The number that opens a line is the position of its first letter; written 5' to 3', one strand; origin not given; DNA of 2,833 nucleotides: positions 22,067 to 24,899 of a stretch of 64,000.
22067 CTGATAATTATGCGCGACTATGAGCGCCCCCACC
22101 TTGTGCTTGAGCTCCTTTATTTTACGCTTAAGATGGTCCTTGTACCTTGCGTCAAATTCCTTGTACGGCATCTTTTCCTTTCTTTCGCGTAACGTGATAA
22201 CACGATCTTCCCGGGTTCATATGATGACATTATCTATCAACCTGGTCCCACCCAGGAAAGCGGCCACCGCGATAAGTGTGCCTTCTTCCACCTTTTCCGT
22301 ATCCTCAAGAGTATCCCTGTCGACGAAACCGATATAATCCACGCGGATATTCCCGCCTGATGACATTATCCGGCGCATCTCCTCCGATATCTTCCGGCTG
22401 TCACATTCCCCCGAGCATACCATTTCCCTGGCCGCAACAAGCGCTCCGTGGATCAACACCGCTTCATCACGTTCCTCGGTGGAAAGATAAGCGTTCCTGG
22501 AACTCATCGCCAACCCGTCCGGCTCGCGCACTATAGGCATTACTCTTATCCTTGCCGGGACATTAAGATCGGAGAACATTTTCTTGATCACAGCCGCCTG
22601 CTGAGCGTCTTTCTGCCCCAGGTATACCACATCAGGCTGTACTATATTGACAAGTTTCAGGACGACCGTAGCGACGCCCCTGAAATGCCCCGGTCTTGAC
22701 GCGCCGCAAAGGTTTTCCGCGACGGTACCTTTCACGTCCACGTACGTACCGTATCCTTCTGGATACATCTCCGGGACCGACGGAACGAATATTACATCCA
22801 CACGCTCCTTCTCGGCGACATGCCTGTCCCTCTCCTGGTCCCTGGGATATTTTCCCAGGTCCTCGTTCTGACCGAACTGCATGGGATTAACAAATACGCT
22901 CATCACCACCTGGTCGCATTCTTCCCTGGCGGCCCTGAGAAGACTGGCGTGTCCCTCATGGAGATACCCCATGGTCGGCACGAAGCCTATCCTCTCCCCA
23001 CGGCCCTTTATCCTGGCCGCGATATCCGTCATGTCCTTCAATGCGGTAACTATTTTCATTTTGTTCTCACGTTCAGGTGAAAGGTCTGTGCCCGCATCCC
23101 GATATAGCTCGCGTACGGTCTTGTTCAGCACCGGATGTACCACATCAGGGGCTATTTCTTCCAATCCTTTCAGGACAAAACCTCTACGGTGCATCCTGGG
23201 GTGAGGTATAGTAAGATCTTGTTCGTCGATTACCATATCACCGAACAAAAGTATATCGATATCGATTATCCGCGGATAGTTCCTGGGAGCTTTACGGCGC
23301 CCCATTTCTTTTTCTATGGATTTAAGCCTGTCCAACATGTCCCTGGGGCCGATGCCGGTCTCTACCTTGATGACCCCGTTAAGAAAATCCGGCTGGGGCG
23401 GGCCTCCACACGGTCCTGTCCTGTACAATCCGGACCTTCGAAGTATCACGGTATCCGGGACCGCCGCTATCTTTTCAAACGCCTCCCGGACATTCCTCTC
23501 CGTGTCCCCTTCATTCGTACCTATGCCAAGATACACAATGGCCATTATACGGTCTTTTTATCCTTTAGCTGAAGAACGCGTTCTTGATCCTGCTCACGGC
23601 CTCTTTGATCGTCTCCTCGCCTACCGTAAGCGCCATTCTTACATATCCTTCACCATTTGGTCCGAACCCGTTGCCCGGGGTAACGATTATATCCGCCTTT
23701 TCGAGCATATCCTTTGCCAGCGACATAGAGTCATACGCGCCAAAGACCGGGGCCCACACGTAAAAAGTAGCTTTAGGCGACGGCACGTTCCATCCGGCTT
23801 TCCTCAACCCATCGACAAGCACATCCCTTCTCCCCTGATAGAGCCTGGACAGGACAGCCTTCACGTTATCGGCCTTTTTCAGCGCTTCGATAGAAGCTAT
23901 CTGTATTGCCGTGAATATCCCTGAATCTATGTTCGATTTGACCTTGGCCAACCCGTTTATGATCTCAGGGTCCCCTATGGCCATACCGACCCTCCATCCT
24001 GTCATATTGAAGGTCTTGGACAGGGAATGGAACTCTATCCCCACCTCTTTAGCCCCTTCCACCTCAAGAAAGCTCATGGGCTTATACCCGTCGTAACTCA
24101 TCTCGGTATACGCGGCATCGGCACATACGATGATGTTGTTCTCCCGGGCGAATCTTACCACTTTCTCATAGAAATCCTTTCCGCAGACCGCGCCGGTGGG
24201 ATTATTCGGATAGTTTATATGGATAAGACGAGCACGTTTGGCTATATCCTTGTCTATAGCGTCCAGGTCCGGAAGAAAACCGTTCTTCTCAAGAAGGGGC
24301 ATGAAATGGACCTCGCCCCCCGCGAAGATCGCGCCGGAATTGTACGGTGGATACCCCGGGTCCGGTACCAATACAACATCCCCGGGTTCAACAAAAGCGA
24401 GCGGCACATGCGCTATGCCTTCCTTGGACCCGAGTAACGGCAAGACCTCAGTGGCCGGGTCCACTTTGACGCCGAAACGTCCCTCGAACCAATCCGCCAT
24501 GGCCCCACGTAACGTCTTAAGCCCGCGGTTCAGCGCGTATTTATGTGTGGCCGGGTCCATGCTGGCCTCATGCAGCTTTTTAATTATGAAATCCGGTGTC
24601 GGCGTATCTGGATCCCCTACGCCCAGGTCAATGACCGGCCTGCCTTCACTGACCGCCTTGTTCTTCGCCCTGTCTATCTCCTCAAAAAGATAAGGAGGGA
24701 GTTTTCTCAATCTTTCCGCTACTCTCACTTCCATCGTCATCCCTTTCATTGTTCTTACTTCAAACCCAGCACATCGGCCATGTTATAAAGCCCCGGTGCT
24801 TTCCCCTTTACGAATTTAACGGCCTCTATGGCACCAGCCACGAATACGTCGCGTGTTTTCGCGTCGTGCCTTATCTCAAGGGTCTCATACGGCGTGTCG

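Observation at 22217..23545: Single-ORF fusion of HPPK (FolK) and pantothenate synthetase (PanC)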

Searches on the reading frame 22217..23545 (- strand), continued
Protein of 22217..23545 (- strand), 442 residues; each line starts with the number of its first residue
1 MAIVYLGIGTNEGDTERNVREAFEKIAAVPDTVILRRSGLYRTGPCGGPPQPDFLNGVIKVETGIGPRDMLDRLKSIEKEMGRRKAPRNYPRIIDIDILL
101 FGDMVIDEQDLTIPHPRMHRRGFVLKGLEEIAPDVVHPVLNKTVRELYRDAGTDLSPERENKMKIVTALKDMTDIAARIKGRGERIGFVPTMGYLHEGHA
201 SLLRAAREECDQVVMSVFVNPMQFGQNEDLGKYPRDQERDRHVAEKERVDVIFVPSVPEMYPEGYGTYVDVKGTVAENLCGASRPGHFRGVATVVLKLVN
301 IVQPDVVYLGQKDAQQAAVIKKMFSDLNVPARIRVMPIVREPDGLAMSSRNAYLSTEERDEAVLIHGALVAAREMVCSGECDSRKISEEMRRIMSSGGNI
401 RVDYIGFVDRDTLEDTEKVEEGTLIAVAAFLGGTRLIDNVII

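Call 42: find_encoding_contigs(protein=P0034, flank=3000, max_places=1)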
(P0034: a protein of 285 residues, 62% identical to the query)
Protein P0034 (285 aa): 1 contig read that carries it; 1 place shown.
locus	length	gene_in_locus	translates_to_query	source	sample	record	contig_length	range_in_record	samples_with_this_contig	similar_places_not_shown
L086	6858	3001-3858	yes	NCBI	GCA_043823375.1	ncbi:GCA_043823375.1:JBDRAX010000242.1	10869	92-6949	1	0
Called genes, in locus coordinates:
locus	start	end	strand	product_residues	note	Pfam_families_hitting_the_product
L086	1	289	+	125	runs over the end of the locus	PF00701:DHDPS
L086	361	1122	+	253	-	PF01113:DapB_N, PF05173:DapB_C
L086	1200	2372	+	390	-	PF00155:Aminotran_1_2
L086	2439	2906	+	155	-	PF01288:HPPK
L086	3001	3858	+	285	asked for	PF02569:Pantoate_ligase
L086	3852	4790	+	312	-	PF02445:NadA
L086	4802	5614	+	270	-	PF03447:NAD_binding_3, PF01958:Asp_DH_C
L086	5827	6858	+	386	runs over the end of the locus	PF00478:IMPDH, PF01070:FMN_dh, PF03060:NMO (weak)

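Call 43: find_encoding_contigs(protein=P0055, flank=3000, max_places=1)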
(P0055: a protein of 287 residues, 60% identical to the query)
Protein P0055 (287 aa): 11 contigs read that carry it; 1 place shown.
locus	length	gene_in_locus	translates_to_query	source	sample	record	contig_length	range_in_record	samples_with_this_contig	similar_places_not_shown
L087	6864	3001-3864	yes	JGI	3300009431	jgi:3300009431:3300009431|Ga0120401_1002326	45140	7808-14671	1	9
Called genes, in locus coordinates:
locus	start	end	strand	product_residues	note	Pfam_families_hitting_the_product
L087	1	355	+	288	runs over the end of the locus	PF00701:DHDPS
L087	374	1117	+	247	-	PF01113:DapB_N, PF05173:DapB_C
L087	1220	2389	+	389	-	PF00155:Aminotran_1_2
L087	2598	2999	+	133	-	PF01288:HPPK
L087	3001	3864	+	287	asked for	PF02569:Pantoate_ligase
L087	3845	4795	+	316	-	PF02445:NadA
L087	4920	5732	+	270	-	PF02254:TrkA_N (faint), PF02423:OCD_Mu_crystall (faint), PF02629:CoA_binding (faint), PF03435:Sacchrp_dh_NADP (weak), PF03807:F420_oxidored, PF03447:NAD_binding_3, PF01958:Asp_DH_C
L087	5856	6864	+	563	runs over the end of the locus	PF02690:Na_Pi_cotrans, PF01895:PhoU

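Call 44: find_encoding_contigs(protein=P0075, flank=3000, max_places=1)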
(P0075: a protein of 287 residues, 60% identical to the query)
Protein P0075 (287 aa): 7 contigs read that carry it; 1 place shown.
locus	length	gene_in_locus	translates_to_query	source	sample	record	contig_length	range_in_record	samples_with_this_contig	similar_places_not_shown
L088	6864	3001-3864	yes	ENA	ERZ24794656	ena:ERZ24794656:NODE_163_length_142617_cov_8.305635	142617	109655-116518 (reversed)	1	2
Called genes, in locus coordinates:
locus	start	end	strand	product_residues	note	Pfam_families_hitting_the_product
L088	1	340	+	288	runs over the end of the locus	PF00701:DHDPS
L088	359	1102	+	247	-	PF01113:DapB_N, PF05173:DapB_C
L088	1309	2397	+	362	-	PF00155:Aminotran_1_2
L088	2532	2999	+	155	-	PF01288:HPPK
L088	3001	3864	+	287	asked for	PF02569:Pantoate_ligase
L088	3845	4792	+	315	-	PF02445:NadA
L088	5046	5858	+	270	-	PF03807:F420_oxidored (weak), PF03447:NAD_binding_3, PF01958:Asp_DH_C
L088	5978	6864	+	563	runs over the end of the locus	PF02690:Na_Pi_cotrans, PF01895:PhoU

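Call 55: find_encoding_contigs(protein=P0015, flank=4000, max_places=2)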
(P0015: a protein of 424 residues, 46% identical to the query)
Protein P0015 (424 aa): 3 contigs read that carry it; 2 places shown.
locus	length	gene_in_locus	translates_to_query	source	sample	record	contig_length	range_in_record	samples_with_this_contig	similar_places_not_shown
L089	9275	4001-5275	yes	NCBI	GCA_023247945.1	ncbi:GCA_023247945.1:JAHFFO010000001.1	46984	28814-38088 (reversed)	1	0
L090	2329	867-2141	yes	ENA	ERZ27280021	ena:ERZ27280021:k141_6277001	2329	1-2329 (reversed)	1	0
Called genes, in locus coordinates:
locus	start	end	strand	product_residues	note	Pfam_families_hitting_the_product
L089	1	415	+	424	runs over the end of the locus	-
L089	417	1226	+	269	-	PF01678:DAP_epimerase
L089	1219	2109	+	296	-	PF00701:DHDPS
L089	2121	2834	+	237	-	PF01113:DapB_N, PF05173:DapB_C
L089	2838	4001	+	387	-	PF00155:Aminotran_1_2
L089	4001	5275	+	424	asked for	PF01288:HPPK, PF02569:Pantoate_ligase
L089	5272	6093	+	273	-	PF01408:GFO_IDH_MocA (faint), PF03435:Sacchrp_dh_NADP (faint), PF03447:NAD_binding_3, PF01958:Asp_DH_C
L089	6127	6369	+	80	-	-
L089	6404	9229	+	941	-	PF00005:ABC_tran (faint), PF02463:SMC_N (faint), PF13191:AAA_16 (faint), PF13555:AAA_29 (faint), PF20703:nSTAND1 (faint), PF13304:AAA_21 (faint), PF17760:UvrA_inter, PF17755:UvrA_DNA-bind, +1 more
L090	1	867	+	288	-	?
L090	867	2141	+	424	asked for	PF01288:HPPK, PF02569:Pantoate_ligase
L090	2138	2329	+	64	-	?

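Call 56: find_encoding_contigs(protein=P0069, flank=4000, max_places=2)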
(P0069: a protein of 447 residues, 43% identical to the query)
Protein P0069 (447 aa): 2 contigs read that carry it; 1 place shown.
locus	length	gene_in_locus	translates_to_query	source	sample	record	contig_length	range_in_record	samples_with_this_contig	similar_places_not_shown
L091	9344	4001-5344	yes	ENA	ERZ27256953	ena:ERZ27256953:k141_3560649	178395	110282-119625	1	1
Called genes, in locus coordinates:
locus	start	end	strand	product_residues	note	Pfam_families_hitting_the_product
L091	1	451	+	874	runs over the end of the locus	PF19864:Radical_SAM_N2, PF04055:Radical_SAM, PF10105:DUF2344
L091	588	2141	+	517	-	PF00575:S1, PF10150:RNase_E_G, PF20833:RNase_E_G_Thio (weak)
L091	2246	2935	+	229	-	PF00829:Ribosomal_L21p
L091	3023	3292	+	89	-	PF01016:Ribosomal_L27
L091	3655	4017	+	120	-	PF02152:FolB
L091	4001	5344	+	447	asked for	PF01288:HPPK, PF02569:Pantoate_ligase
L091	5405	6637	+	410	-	-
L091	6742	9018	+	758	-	PF13174:TPR_6 (faint), PF13371:TPR_9 (faint), PF13374:TPR_10 (faint), PF13424:TPR_12 (faint), PF13428:TPR_14 (faint), PF13414:TPR_11 (weak), PF14559:TPR_19, PF13414:TPR_11 (weak), +7 more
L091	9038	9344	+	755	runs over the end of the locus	PF07719:TPR_2 (faint), PF00515:TPR_1 (faint), PF21033:RMD1-3 (faint), PF13176:TPR_7 (faint), PF14559:TPR_19 (weak), PF13428:TPR_14 (weak), PF13432:TPR_16, PF14559:TPR_19 (weak), +8 more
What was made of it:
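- One fused gene sits directly after folB (L091, call 56). One fused gene lies directly after folB (call 56).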

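Call 57: find_encoding_contigs(protein=P0021, flank=4000, max_places=3)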
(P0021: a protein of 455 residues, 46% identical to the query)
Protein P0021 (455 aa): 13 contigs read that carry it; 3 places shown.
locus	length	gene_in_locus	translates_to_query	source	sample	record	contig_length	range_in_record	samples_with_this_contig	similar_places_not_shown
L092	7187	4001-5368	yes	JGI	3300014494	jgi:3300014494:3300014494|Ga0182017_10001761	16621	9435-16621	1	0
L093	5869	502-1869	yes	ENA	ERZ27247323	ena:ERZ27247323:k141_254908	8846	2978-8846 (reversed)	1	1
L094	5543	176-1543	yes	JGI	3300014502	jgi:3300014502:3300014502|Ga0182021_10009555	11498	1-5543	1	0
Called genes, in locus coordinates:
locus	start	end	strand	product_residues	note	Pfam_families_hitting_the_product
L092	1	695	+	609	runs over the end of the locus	PF19864:Radical_SAM_N2, PF04055:Radical_SAM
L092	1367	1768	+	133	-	PF17874:TPR_MalT (weak), PF00515:TPR_1 (faint), PF07719:TPR_2 (faint), PF10602:RPN7 (faint), PF13424:TPR_12 (weak), PF13374:TPR_10 (weak), PF24885:TPR_NPHP3 (weak), PF13424:TPR_12, +4 more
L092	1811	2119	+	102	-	PF00515:TPR_1 (faint), PF07719:TPR_2 (faint), PF13374:TPR_10 (faint), PF13424:TPR_12, PF17874:TPR_MalT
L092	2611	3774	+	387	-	PF00155:Aminotran_1_2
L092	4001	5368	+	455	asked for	PF01288:HPPK, PF02569:Pantoate_ligase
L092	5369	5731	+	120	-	PF02261:Asp_decarbox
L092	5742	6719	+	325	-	PF01790:LGT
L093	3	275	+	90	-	?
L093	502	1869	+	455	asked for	PF01288:HPPK, PF02569:Pantoate_ligase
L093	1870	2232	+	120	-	PF02261:Asp_decarbox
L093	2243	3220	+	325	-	PF01790:LGT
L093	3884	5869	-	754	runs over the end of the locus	PF05762:VWA_CoxE (faint), PF00092:VWA (faint), PF07090:GATase1_like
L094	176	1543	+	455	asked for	PF01288:HPPK, PF02569:Pantoate_ligase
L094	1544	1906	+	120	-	PF02261:Asp_decarbox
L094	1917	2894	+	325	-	PF01790:LGT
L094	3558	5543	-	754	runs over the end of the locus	PF05762:VWA_CoxE (faint), PF00092:VWA (faint), PF07090:GATase1_like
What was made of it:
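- Another is directly followed by panD (L092-L094, call 57).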

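Call 60: fold_search(model_id=the predicted structure, library=pdb)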
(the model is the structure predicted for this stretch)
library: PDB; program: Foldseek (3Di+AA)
matches with E <= 10: 1488; with E <= 0.001: 161
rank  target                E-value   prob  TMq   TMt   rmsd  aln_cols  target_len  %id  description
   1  3mxt                  1.3e-37  1.00  0.62  0.96   1.0       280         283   48  Crystal Structure of Pantoate-Beta-alanine Ligase from Campylobacter jejuni (released 2010-06-16)
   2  2ejc                  2.7e-37  1.00  0.62  0.96   1.3       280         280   53  Crystal Structure Of Pantoate--Beta-Alanine Ligase (panC) From Thermotoga maritima (released 2008-03-18)
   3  3inn_A                6.3e-34  1.00  0.62  0.96   1.3       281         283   44  Crystal structure of pantoate-beta-alanine-ligase in complex with ATP at low occupancy at 2.1 A resolution (released 2009-10-06)
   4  3inn_B                2.4e-33  1.00  0.58  0.91   2.6       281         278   40  Crystal structure of pantoate-beta-alanine-ligase in complex with ATP at low occupancy at 2.1 A resolution (released 2009-10-06)
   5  3ag6_A                2.5e-33  1.00  0.62  0.96   1.1       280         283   42  Crystal Structure of Pantothenate Synthetase from Staphylococcus aureus in complex with pantoyl adenylate (released 2010-07-21)
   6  3inn_C                6.3e-33  1.00  0.62  0.95   1.3       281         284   44  Crystal structure of pantoate-beta-alanine-ligase in complex with ATP at low occupancy at 2.1 A resolution (released 2009-10-06)
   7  2x3f_B                1.6e-32  1.00  0.61  0.95   1.5       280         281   42  Crystal Structure of the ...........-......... Staphylococcus aureus Sar2676, a Pantothenate Synthetase. (released 2010-07-21)
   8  9b2q                  1.9e-32  1.00  0.58  0.83   2.7       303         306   40  Crystal Structure of Pantothenate Synthetase from Candida albicans. (released 2025-03-26)
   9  1iho_A                2.0e-32  1.00  0.53  0.80   4.0       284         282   44  CRYSTAL APO-STRUCTURE OF PANTOTHENATE SYNTHETASE FROM E. COLI (released 2001-05-30)
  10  2x3f_A                2.4e-32  1.00  0.62  0.97   1.1       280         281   42  Crystal Structure of the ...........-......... Staphylococcus aureus Sar2676, a Pantothenate Synthetase. (released 2010-07-21)
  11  1ufv_A                5.6e-32  1.00  0.60  0.95   1.4       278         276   44  Crystal Structure Of Pantothenate Synthetase From Thermus Thermophilus HB8 (released 2003-06-24)
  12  7tot_A                6.3e-32  1.00  0.55  0.82   3.5       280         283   39  Crystal Structure of pantothenate synthetase from Bartonella henselae (released 2022-04-13)
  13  3mue_A                1.3e-31  1.00  0.53  0.79   3.9       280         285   42  Crystal Structure of Pantoate-beta-Alanine Ligase from Salmonella typhimurium (released 2010-05-26)
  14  3inn_D                1.5e-31  1.00  0.58  0.92   1.9       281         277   41  Crystal structure of pantoate-beta-alanine-ligase in complex with ATP at low occupancy at 2.1 A resolution (released 2009-10-06)
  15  1v8f_A                2.3e-31  1.00  0.60  0.95   1.3       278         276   44  Crystal Structure of Pantoate-beta-Alanine (Pantothenate Synthetase) from Thermus Thermophilus HB8 (released 2004-01-20)
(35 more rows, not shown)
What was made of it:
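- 22220..23059 (-): PanC domain, residues 163-442 (pantoate--beta-alanine ligase / pantothenate synthetase). Foldseek gives TM 0.96 and rmsd 1.0 A to 3mxt and 2ejc (call 60).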

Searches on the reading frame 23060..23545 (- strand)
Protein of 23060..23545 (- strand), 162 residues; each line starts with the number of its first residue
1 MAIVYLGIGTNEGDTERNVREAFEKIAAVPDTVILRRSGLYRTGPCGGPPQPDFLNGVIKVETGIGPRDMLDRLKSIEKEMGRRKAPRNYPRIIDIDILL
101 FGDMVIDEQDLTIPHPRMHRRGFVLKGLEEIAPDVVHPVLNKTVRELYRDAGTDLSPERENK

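Call 51: find_homologous_proteins(query=window:23060-23545:-, max_evalue=1e-10)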
Query seq(162 aa) (162 aa): 5605 proteins with E <= 1e-10 among 5677 candidates; the best 120 are listed.
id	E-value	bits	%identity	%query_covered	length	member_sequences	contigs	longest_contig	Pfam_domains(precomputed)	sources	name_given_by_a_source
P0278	3.2e-49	185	59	90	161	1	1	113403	PF01288.26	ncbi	ncbi:MAG: 2-amino-4-hydroxy-6-hydroxymethyldihydropteridine diphosphokinase [Candidatus Omnitrophota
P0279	1.3e-48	183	58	94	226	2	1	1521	PF01288.26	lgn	-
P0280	3.8e-48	182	57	93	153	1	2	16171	PF01288.26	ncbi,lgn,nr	ncbi:MAG: 2-amino-4-hydroxy-6-hydroxymethyldihydropteridine diphosphokinase [Candidatus Omnitrophica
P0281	3.9e-48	181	54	93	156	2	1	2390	PF01288.26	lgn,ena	-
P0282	4.5e-48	181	55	95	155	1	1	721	PF01288.26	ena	-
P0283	1.1e-47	180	59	91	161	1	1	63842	PF01288.26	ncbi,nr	ncbi:MAG: 2-amino-4-hydroxy-6-hydroxymethyldihydropteridine diphosphokinase [Candidatus Omnitrophota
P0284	2.1e-47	179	56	94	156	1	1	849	PF01288.26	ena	-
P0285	6.7e-47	177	56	91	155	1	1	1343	PF01288.26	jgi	jgi:dihydroneopterin aldolase/2-amino-4-hydroxy-6-hydroxymethyldihydropteridine diphosphokinase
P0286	1.4e-46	176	55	94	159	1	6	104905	PF01288.26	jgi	-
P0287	1.4e-46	176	57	91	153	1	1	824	PF01288.26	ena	-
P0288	1.5e-46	176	56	92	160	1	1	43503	PF01288.26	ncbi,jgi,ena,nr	ncbi:MAG: 2-amino-4-hydroxy-6-hydroxymethyldihydropteridine diphosphokinase [Candidatus Makaraimicro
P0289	2.5e-46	176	58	91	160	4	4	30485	PF01288.26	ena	-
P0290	2.9e-46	175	55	91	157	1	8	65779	PF01288.26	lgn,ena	-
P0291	3.1e-46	175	55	95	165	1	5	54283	PF01288.26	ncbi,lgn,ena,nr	ncbi:MAG: 2-amino-4-hydroxy-6-hydroxymethyldihydropteridine diphosphokinase [Candidatus Omnitrophica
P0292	4.5e-46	175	56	91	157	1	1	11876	PF01288.26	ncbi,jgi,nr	ncbi:MAG: 2-amino-4-hydroxy-6-hydroxymethyldihydropteridine diphosphokinase [Candidatus Omnitrophica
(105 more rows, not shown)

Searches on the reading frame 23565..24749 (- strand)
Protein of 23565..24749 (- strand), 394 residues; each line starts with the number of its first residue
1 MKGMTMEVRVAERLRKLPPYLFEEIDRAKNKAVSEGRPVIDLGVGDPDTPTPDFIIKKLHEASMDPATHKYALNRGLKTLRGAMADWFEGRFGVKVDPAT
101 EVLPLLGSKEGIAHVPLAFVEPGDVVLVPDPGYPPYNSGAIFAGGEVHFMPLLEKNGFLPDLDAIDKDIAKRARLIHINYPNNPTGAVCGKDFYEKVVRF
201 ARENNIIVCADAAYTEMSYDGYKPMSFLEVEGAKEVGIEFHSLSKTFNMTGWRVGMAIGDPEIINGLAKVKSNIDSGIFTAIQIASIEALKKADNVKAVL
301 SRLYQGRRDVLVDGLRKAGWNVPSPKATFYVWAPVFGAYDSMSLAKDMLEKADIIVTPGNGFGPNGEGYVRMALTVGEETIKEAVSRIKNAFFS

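Call 52: search_protein_families(library=ncbifam, proteins=[window:23565-24749:-], max_evalue=0.00001)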
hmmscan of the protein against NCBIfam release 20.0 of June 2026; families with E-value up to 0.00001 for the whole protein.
window:23565-24749:- (394 aa): 65 families (the best 25 are shown)
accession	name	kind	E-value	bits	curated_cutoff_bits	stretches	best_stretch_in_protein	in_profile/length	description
NF006756.0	PRK09276.1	subfamily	7.3e-179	594.7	507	1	8-390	2-384/387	LL-diaminopimelate aminotransferase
TIGR03540.1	DapC_direct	equivalog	2.2e-173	576.6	593.25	1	10-390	2-382/383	LL-diaminopimelate aminotransferase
NF005977.0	PRK08068.1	subfamily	8.6e-134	446.6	494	1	6-390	1-385/391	transaminase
NF004611.0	PRK05942.1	equivalog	1.7e-130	435.6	628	1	8-391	6-389/394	aspartate aminotransferase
NF005815.0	PRK07681.1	equivalog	9.8e-130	433.2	545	1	7-391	2-385/399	LL-diaminopimelate aminotransferase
NF006604.0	PRK09148.1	equivalog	3.7e-124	414.8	648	1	13-390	7-387/406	LL-diaminopimelate aminotransferase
NF006033.0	PRK08175.1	equivalog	7.8e-119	397.3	647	1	9-392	8-394/407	alanine transaminase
NF005613.0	PRK07366.1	equivalog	9.9e-119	396.8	486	1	9-390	2-386/391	LL-diaminopimelate aminotransferase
NF006387.0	PRK08636.1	equivalog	1.2e-107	360.4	675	1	12-390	8-396/403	LL-diaminopimelate aminotransferase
NF004937.0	PRK06290.1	equivalog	4.6e-102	341.8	585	1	20-335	25-340/410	LL-diaminopimelate aminotransferase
TIGR03537.1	DapC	equivalog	1.1e-88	297.5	453.6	1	40-387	3-346/350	succinyldiaminopimelate transaminase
NF041364.1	GntC_guanitoxin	equivalog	5.4e-87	292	415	1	40-390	1-355/356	guanitoxin biosynthesis PLP-dependent (S)-gamma-hydroxy-L-arginine cyclodehydratase GntC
NF006229.0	PRK08361.1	equivalog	1.1e-67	228.8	624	1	34-392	30-388/391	aspartate aminotransferase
NF041091.1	asp_aminotase_Arch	equivalog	4.2e-67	226.6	550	1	23-390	13-373/376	aspartate aminotransferase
TIGR03539.1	DapC_actino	equivalog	2.2e-66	224.4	355.65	1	17-388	1-356/357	succinyldiaminopimelate transaminase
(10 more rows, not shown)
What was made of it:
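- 23565..24749 (-): Upstream neighbour in the same direction, 19 nt away: LL-diaminopimelate aminotransferase (DapL). It is the last gene of the lysA-dapF-dapA-dapB-dapL block. NF006756 scores 594.7 bits against a cut-off of 507 (call 52).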
